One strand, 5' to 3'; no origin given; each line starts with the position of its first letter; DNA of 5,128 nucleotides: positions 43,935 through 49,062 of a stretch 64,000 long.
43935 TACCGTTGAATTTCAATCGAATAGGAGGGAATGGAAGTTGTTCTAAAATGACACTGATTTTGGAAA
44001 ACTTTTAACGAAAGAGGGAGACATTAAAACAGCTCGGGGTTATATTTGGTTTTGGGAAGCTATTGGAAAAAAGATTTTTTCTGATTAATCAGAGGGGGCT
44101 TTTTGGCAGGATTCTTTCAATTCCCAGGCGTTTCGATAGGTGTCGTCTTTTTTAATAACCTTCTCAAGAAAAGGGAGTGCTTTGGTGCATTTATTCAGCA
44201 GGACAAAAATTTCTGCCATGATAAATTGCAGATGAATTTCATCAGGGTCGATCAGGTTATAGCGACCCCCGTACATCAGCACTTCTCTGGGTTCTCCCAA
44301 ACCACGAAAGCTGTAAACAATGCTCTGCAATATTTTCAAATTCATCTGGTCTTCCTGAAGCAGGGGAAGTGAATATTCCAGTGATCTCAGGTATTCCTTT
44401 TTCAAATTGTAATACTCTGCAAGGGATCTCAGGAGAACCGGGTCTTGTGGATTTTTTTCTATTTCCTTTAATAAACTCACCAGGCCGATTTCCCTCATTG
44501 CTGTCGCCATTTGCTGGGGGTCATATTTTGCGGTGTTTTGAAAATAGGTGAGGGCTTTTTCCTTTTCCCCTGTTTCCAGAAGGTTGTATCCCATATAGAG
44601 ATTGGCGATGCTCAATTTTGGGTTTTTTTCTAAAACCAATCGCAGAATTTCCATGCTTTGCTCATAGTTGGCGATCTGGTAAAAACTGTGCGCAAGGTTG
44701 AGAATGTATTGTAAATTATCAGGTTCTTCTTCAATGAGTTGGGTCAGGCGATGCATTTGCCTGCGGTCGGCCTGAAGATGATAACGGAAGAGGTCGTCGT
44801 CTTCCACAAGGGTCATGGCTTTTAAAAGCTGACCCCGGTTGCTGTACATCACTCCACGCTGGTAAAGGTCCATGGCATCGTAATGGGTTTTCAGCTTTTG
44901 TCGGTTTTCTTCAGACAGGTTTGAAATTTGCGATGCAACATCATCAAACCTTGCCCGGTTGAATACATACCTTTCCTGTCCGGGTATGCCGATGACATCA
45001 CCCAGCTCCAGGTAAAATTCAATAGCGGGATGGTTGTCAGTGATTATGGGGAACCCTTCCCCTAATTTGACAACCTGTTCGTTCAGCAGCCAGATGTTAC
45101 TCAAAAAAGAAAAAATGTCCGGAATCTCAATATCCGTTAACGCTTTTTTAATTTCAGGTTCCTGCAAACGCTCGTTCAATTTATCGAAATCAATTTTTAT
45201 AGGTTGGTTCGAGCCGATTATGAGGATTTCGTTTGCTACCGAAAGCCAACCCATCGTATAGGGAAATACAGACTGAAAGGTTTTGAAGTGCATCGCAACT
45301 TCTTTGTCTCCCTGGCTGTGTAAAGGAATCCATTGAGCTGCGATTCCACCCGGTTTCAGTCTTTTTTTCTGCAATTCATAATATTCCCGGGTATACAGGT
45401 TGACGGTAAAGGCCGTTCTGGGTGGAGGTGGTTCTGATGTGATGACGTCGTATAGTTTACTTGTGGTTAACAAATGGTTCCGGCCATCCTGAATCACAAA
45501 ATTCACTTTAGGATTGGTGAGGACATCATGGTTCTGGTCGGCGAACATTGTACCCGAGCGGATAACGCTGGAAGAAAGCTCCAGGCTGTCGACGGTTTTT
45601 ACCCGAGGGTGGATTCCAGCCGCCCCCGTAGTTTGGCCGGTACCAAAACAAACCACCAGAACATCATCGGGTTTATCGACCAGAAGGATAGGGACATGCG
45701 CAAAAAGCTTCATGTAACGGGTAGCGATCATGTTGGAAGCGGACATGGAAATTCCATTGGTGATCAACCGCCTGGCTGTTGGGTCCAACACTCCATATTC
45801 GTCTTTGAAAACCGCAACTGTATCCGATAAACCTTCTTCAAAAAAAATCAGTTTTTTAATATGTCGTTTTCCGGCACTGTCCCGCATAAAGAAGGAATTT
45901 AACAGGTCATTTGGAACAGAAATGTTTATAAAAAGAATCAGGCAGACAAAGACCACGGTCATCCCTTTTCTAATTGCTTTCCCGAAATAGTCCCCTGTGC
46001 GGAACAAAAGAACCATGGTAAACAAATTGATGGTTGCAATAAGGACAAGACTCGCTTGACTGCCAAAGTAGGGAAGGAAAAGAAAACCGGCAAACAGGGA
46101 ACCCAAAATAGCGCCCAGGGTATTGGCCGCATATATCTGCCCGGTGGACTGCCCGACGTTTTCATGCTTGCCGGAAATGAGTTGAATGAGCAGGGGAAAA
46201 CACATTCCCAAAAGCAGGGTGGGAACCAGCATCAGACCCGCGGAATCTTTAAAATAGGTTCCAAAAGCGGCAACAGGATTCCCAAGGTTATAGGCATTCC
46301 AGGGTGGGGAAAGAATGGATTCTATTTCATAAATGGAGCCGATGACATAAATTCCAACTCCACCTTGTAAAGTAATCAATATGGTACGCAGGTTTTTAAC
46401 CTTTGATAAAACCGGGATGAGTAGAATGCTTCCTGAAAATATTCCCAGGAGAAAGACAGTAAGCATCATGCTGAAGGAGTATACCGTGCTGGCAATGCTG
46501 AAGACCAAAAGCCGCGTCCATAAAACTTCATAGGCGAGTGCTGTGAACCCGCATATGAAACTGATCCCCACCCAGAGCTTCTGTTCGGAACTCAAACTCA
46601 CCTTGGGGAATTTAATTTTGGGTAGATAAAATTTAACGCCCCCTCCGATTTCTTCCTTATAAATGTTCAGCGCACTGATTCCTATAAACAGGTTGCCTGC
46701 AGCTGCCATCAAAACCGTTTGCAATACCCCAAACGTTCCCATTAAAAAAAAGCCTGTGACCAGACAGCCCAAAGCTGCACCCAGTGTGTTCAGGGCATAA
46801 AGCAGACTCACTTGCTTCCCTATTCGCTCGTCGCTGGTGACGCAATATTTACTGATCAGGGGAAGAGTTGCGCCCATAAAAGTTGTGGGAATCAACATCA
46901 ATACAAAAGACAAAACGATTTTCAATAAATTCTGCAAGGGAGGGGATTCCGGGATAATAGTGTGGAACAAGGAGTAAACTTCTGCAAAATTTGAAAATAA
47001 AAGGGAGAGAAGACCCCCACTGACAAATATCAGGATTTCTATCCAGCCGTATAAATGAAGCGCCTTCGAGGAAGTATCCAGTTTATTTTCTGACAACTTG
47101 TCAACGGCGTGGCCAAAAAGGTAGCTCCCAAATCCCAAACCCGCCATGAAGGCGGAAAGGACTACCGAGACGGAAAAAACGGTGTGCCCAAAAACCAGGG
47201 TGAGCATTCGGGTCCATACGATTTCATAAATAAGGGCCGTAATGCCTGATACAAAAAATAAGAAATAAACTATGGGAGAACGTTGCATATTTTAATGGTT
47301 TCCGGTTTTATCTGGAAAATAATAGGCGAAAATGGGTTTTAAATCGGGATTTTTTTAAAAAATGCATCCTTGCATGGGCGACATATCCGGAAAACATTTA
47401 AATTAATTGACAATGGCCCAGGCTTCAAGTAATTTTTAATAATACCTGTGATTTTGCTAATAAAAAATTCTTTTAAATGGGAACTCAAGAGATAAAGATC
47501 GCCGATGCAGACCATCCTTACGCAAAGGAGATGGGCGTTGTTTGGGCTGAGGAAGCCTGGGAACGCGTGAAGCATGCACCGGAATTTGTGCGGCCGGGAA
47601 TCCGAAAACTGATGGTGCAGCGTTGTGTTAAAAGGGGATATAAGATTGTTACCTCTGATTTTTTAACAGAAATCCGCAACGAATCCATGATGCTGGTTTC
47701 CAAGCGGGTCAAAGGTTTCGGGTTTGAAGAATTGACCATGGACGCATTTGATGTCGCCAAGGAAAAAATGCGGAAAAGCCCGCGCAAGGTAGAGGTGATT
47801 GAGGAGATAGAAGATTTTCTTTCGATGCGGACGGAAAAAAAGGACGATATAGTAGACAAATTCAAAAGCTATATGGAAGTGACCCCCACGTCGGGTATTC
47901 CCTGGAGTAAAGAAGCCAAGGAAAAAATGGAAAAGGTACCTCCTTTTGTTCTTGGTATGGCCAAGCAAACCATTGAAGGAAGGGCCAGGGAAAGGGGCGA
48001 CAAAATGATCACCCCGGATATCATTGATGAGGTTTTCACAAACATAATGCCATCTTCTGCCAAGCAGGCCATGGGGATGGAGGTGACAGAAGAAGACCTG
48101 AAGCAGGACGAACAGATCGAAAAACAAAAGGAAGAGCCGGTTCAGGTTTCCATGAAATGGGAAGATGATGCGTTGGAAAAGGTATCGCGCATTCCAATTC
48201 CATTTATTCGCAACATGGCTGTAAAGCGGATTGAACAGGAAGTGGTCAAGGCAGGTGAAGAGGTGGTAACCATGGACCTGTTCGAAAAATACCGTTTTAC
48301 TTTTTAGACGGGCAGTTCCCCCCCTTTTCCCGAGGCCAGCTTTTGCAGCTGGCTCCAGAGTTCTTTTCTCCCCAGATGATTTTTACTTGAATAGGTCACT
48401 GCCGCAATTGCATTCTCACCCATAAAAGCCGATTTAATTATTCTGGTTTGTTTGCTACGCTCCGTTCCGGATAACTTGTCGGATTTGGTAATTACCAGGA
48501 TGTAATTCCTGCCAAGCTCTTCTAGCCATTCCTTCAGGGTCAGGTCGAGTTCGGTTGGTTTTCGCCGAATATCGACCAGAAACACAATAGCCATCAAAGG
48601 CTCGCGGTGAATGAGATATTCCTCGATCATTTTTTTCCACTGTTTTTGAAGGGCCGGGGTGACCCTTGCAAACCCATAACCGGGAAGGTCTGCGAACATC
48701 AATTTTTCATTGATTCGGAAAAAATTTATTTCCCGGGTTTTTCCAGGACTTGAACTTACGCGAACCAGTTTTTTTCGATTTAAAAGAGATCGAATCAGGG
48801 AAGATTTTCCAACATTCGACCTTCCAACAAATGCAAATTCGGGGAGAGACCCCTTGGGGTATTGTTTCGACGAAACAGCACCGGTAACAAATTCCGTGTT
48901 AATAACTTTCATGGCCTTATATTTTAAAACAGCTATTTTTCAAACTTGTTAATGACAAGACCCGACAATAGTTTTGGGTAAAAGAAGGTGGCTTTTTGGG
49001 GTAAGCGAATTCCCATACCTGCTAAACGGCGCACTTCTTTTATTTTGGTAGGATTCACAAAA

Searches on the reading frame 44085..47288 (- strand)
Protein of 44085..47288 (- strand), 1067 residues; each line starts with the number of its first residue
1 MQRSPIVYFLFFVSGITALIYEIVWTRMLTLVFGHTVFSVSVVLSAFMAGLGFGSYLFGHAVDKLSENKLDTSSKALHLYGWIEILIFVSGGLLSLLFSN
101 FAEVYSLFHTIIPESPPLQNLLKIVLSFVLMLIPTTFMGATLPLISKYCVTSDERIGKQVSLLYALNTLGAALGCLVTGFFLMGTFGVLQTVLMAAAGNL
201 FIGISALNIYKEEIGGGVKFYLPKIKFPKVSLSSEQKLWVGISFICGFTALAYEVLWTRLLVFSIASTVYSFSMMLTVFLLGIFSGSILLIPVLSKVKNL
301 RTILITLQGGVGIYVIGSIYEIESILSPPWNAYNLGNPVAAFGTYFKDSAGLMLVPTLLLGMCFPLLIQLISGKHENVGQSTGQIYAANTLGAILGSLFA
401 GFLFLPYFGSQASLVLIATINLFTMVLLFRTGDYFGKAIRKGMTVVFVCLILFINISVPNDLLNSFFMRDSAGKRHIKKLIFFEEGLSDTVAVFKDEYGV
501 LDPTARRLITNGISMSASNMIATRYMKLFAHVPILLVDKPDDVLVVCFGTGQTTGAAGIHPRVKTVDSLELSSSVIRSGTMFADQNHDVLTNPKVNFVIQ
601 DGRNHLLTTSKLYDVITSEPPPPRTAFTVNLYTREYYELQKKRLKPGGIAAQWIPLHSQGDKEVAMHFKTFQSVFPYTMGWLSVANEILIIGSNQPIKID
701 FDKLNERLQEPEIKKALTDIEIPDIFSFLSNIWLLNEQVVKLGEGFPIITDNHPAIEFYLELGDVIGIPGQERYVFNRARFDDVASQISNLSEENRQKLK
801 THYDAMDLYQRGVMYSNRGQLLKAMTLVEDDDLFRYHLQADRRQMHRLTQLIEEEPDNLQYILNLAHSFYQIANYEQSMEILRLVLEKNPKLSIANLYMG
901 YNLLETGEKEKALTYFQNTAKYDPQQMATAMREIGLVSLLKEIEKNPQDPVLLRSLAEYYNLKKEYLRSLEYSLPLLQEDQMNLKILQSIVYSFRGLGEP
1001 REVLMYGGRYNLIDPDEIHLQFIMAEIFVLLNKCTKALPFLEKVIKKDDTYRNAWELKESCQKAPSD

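Call 8: search_protein_families(library=pfam, proteins=[window:44085-47288:-], max_evalue=0.001)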
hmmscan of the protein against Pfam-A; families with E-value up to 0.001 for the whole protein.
window:44085-47288:- (1067 aa): 7 families
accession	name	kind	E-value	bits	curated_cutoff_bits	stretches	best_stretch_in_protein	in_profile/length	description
PF01564.23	Spermine_synth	-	2.2e-14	53.9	22.9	1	524-650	3-128/186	Spermine/spermidine synthase domain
PF07690.21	MFS_1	-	4e-06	26.4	33.4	1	352-441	87-183/347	Major Facilitator Superfamily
PF14559.12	TPR_19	-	4.7e-06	27.3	25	0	847-891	13-57/68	Tetratricopeptide repeat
PF14561.12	TPR_20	-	4.4e-05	24.2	25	0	840-890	3-53/90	Tetratricopeptide repeat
PF13174.12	TPR_6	-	6e-05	23.9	26.3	0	896-925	3-32/33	Tetratricopeptide repeat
PF07719.23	TPR_2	-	0.00012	22.4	27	0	897-925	5-33/34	Tetratricopeptide repeat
PF13431.12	TPR_17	-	0.00032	21.2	24.4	0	940-969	3-32/34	Tetratricopeptide repeat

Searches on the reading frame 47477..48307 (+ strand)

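Call 8: search_protein_families(library=pfam, proteins=[window:47477-48307:+], max_evalue=0.001)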
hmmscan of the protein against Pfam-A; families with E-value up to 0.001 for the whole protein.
window:47477-48307:+ (276 aa): 1 family
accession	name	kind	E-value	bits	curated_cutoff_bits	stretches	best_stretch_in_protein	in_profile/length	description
PF08369.16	PCP_red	-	1.5e-30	105.4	32.5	3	143-185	1-43/45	Proto-chlorophyllide reductase 57 kD subunit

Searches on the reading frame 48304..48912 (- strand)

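Call 6: search_protein_families(library=pfam, proteins=[window:48304-48912:-], max_evalue=0.01)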
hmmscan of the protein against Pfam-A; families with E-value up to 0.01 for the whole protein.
window:48304-48912:- (202 aa): 8 families
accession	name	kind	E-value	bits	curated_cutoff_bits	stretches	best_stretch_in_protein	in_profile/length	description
PF01926.29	MMR_HSR1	-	6.5e-23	81.4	21.9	1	26-143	2-113/113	50S ribosome-binding GTPase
PF02421.24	FeoB_N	-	3.8e-09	36.7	27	1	26-160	3-131/156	Ferrous iron transport protein B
PF03193.22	RsgA_GTPase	-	1.2e-06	28.9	30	1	27-78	110-167/174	RsgA GTPase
PF00350.29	Dynamin_N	-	1.4e-06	28.9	27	0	68-143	100-167/168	Dynamin family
PF08477.19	Roc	-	0.00034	21.3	27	0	27-135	3-104/119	Ras of Complex, Roc, domain of DAPkinase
PF09439.16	SRPRB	-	0.00053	19.9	25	1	24-123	4-90/178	Signal recognition particle receptor beta subunit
PF00735.24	Septin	-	0.0023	17.7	26.2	0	29-51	10-32/280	Septin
PF00009.33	GTP_EFTU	-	0.0034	17.4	26.5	0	110-191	97-184/188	Elongation factor Tu GTP binding domain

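Call 7: search_protein_families(library=ncbifam, proteins=[window:48304-48912:-], max_evalue=0.01)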
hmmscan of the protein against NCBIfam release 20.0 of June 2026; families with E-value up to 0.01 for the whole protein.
window:48304-48912:- (202 aa): 21 families
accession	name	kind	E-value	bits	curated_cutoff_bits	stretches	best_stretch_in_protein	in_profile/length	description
TIGR03598.1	GTPase_YsxC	equivalog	9.2e-64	214.6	124.45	1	7-189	2-185/186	ribosome biogenesis GTP-binding protein YihA/YsxC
NF003255.0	PRK04213.1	equivalog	1.7e-18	66.7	164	1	24-151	10-147/204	GTP-binding protein EngB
TIGR03594.1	GTPase_EngA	equivalog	2.5e-16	59.7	306.7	1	23-193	175-346/432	ribosome biogenesis GTPase Der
NF000908.1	PRK00089.1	equivalog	5.1e-14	52.2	237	1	27-192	7-166/291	GTPase Era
TIGR03596.1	GTPase_YlqF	equivalog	1.6e-12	47.4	208.2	1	27-79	122-173/276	ribosome biogenesis GTPase YlqF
TIGR00436.1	era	equivalog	3.9e-09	36.3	116.25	1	27-180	4-150/270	GTPase Era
TIGR03597.1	GTPase_YqeH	equivalog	5.2e-09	35.7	297.4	1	27-82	159-218/361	ribosome biogenesis GTPase YqeH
TIGR03918.1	GTP_HydF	equivalog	7.2e-08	31.7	325.55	1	19-193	3-167/392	[FeFe] hydrogenase H-cluster maturation GTPase HydF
TIGR00231.1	small_GTP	domain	7.7e-08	32.3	42.5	1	27-161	7-139/164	GTP-binding protein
NF002828.0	PRK03003.1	equivalog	8.6e-08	31.2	631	1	19-149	36-163/477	ribosome biogenesis GTPase Der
NF007071.0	PRK09518.1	equivalog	1.7e-07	30.1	953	1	16-61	264-308/706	bifunctional cytidylate kinase/GTPase Der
TIGR00450.1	mnmE_trmE_thdF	equivalog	7.9e-07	28.5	252.6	1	26-158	212-337/446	tRNA uridine-5-carboxymethylaminomethyl(34) synthesis GTPase MnmE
NF008956.1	PRK12299.1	equivalog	2.2e-06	26.9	300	1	25-191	160-323/327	GTPase ObgE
TIGR00437.1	feoB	equivalog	5.8e-06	25.3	315.65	1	30-146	1-111/594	ferrous iron transport protein B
TIGR02729.1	Obg_CgtA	equivalog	9.1e-06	24.9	280.25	1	24-191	158-326/329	Obg family GTPase CgtA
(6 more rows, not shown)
